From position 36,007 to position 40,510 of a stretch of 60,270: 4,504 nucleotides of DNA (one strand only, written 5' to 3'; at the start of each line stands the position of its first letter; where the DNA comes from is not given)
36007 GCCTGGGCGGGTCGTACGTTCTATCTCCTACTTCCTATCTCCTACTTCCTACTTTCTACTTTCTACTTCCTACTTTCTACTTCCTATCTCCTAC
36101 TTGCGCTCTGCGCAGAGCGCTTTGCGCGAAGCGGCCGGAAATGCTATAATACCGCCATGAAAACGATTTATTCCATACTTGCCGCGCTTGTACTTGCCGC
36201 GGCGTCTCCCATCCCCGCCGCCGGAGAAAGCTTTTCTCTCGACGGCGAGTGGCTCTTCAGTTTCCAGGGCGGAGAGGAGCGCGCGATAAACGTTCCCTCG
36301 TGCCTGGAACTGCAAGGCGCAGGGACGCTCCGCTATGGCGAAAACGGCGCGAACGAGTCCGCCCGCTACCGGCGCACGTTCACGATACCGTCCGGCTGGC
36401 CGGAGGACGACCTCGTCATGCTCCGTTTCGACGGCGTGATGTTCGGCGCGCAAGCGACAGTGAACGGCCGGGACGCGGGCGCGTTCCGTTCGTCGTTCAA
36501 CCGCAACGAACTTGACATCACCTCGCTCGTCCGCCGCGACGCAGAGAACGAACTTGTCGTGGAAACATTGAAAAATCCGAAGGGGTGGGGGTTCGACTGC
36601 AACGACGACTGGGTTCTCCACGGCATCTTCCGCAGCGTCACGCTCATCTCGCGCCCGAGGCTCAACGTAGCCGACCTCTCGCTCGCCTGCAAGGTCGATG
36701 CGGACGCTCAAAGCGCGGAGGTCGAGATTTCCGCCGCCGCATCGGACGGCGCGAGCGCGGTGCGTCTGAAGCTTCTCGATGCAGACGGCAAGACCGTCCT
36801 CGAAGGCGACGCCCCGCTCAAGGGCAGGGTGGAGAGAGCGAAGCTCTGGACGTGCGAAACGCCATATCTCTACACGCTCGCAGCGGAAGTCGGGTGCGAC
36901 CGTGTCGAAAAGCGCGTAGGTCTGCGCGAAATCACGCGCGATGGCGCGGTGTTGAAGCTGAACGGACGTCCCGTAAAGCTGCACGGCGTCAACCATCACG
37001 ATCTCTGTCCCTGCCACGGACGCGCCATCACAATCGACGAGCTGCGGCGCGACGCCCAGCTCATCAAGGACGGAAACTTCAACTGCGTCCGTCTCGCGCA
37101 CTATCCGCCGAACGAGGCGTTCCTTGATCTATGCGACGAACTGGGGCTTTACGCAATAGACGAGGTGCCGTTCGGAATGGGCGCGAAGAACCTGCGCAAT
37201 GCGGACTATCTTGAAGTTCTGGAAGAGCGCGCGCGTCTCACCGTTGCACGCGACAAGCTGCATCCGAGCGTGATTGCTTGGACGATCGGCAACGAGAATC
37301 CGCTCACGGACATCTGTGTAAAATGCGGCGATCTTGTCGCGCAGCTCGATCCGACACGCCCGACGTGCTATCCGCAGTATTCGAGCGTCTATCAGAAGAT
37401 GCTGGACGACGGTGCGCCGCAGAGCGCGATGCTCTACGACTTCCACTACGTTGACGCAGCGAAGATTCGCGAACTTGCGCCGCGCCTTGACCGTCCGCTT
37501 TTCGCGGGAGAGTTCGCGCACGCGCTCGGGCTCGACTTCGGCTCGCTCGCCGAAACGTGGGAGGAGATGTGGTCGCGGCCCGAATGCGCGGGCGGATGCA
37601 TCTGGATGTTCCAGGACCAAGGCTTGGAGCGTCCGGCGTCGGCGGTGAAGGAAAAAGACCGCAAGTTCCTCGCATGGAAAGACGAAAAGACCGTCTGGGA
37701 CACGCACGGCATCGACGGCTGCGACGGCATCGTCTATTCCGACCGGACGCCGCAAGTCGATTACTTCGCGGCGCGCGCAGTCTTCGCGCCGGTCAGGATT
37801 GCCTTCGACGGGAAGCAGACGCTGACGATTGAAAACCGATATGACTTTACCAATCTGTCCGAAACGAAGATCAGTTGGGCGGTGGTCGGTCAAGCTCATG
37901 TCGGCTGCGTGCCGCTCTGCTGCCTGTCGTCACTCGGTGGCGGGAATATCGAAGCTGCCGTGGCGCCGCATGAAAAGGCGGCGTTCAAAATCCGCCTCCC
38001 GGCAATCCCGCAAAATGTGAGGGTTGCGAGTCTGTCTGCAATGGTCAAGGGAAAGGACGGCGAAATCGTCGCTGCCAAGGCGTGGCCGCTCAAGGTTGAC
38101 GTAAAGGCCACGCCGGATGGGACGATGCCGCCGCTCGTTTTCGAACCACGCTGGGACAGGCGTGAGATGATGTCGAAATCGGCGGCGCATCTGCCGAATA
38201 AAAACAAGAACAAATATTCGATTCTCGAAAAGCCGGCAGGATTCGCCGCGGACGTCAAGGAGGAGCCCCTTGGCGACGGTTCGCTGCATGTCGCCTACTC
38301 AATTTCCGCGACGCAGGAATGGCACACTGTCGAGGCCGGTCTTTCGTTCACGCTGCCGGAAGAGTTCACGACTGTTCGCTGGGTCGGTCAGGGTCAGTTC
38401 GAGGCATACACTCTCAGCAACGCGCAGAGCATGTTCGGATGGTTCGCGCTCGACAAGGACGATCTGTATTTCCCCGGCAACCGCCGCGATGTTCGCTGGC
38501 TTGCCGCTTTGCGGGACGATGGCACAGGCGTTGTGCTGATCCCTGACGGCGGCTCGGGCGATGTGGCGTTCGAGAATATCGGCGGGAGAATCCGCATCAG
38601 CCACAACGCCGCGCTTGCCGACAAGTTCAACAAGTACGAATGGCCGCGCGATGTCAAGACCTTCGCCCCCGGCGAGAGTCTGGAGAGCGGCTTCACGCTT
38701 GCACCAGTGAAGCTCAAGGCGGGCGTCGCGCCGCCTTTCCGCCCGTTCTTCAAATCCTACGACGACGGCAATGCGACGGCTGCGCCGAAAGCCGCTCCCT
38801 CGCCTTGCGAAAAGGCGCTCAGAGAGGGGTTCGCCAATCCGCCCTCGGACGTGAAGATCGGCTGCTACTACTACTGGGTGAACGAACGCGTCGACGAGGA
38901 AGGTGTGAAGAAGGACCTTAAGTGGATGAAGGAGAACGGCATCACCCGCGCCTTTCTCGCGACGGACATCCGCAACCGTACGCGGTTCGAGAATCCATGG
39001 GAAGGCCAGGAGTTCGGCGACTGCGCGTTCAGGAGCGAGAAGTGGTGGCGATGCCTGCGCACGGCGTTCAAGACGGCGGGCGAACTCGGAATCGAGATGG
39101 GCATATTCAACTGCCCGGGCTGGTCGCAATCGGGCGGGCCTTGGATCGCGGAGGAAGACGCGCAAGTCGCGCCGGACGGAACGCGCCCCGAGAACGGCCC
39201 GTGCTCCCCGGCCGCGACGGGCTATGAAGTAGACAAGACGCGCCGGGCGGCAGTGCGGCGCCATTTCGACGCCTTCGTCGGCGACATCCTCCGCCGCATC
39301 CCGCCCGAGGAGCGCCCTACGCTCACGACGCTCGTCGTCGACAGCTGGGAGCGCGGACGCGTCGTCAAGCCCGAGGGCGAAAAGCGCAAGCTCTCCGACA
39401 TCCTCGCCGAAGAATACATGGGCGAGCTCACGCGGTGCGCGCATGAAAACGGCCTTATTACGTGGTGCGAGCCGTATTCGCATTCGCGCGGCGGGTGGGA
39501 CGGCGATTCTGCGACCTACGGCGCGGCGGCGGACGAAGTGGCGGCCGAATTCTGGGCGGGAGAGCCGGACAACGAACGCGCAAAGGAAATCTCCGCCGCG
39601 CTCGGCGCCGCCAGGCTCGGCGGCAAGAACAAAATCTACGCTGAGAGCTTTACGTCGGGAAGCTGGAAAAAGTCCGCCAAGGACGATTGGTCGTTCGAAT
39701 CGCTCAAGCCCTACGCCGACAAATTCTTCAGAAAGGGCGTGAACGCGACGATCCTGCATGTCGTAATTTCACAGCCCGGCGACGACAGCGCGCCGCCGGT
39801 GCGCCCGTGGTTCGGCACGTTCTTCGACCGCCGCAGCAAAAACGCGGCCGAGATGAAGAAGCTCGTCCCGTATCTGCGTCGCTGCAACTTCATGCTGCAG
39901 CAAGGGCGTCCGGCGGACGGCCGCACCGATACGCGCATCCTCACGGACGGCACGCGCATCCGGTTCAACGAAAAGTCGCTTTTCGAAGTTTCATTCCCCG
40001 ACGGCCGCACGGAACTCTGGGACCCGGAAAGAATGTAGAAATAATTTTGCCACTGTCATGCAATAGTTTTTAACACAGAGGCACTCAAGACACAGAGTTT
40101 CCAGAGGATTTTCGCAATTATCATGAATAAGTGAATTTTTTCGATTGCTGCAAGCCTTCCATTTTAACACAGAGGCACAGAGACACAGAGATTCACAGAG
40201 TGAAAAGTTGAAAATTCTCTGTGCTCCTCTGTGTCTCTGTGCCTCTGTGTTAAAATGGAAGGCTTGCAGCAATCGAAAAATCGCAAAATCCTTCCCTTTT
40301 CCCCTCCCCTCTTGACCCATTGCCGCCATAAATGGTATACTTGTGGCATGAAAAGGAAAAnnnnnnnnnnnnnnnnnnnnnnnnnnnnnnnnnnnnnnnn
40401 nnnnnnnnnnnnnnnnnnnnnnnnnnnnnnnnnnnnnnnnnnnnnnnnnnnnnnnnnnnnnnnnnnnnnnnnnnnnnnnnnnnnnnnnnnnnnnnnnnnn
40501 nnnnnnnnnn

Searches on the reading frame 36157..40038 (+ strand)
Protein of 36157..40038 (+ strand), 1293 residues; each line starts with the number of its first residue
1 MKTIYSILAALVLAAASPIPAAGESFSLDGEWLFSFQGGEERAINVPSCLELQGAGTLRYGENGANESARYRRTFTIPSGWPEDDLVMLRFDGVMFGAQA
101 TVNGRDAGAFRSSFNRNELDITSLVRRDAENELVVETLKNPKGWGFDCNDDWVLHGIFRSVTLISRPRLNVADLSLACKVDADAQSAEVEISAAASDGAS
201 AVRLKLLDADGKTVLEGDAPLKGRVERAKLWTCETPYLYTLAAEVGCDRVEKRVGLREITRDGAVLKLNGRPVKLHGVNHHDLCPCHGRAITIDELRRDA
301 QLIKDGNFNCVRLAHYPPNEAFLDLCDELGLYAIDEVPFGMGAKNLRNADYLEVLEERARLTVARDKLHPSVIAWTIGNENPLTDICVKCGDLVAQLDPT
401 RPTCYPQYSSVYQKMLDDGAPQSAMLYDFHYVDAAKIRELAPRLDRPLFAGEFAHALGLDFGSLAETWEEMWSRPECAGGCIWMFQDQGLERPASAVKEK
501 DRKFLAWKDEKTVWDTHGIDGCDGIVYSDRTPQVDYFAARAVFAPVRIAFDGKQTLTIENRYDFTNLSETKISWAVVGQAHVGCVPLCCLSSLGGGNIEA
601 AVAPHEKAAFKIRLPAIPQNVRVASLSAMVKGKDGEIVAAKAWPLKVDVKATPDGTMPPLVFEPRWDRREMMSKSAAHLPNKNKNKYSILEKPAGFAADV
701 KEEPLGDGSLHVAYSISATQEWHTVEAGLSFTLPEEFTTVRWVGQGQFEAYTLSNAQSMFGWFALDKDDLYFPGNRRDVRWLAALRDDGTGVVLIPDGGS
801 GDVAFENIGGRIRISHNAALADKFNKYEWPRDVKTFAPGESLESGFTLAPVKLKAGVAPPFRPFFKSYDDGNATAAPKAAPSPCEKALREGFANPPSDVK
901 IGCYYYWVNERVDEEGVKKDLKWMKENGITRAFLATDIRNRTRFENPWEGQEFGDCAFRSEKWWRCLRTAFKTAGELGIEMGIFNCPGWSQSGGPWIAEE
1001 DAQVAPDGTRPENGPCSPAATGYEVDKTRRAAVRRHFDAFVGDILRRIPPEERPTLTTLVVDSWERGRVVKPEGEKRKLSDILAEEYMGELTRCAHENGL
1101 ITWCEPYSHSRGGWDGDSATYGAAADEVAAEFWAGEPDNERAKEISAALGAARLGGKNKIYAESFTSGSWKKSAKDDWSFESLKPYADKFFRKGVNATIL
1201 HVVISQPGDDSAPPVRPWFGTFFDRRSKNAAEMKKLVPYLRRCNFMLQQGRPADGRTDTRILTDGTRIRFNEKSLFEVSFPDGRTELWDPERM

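Call 12: search_protein_families(library=pfam, proteins=[window:36157-40038:+], max_evalue=0.001)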
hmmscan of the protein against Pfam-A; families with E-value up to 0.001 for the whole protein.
window:36157-40038:+ (1293 aa): 7 families
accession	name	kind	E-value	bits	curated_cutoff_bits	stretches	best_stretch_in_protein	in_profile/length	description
PF17132.9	Glyco_hydro_106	-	3.3e-65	221.4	29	3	1077-1252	358-534/743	alpha-L-rhamnosidase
PF02836.23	Glyco_hydro_2_C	-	2.4e-46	158.7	21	1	264-547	6-301/302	Glycosyl hydrolases family 2, TIM barrel domain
PF02837.24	Glyco_hydro_2_N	-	2.5e-13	50.7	28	1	32-167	23-169/169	Glycosyl hydrolases family 2, sugar binding domain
PF02929.23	Bgal_small_N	-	6.5e-09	36.3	25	1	706-788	97-182/248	Beta galactosidase small chain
PF22666.2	Glyco_hydro_2_N2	-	2.3e-08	34.7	27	1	66-137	47-117/167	Glycosyl hydrolase 2 galactose-binding domain-like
PF00703.27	Glyco_hydro_2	-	1e-07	33.1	23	1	172-257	4-109/109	Glycosyl hydrolases family 2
PF16353.11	LacZ_4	-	1.3e-05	25.9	27.3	1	556-618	1-53/87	Beta-galactosidase, domain 4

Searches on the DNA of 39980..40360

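Call 78: search_rna_families(source=window, start=39980, end=40360, threshold=evalue, max_evalue=5)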
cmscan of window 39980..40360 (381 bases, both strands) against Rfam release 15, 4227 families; matches with E-value up to 5: 35.
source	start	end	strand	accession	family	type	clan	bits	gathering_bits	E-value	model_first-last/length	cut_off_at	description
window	40150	40267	-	RF04171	MIR1509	Gene; miRNA;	-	53.2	87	3e-10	1-121/121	no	MIR1509 microRNA precursor family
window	40150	40267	+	RF04171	MIR1509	Gene; miRNA;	-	51.9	87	7.1e-10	1-121/121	no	MIR1509 microRNA precursor family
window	40146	40271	+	RF03743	MIR7696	Gene; miRNA;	-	51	83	2.6e-09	1-88/88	no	MIR7696 microRNA precursor family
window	40153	40265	-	RF00780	MIR477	Gene; miRNA;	-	49.5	65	3e-10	1-99/99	no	MIR477 microRNA precursor family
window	40158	40259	+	RF03457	MIR173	Gene; miRNA;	-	48.3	70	2.9e-09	1-102/102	no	MIR173 microRNA precursor family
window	40156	40258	-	RF03375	MIR1094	Gene; miRNA;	-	46.2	80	7.5e-09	1-104/104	no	MIR1094 microRNA precursor family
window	40151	40266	-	RF03457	MIR173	Gene; miRNA;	-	46.2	70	1e-08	1-102/102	no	MIR173 microRNA precursor family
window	40164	40253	+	RF03846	mir-4861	Gene; miRNA;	-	39.9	100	3.6e-07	1-94/94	no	mir-4861 microRNA precursor family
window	40156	40261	+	RF00668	mir-302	Gene; miRNA;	CL00096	38.6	55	2.6e-06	1-68/68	no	mir-302 microRNA precursor family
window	40163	40254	-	RF03506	mir-587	Gene; miRNA;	-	36.6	80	1.8e-06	1-74/74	no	mir-587 microRNA precursor family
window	40141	40276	+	RF00452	MIR172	Gene; miRNA;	-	36.6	70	1.9e-06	1-114/114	no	mir-172 microRNA precursor family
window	40154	40263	+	RF03443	mir-2131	Gene; miRNA;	-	35.1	92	2.7e-05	1-89/89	no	mir-2131 microRNA precursor family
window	40166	40251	-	RF00706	mir-263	Gene; miRNA;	CL00093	34.7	51.3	4.5e-07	1-86/86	no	mir-263 microRNA precursor family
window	40159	40258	+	RF00858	mir-306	Gene; miRNA;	-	34.2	52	3.9e-06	1-81/81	no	mir-306 microRNA precursor family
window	40164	40253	-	RF01943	mir-999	Gene; miRNA;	-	34.2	58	5.4e-06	1-84/84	no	mir-999 microRNA precursor family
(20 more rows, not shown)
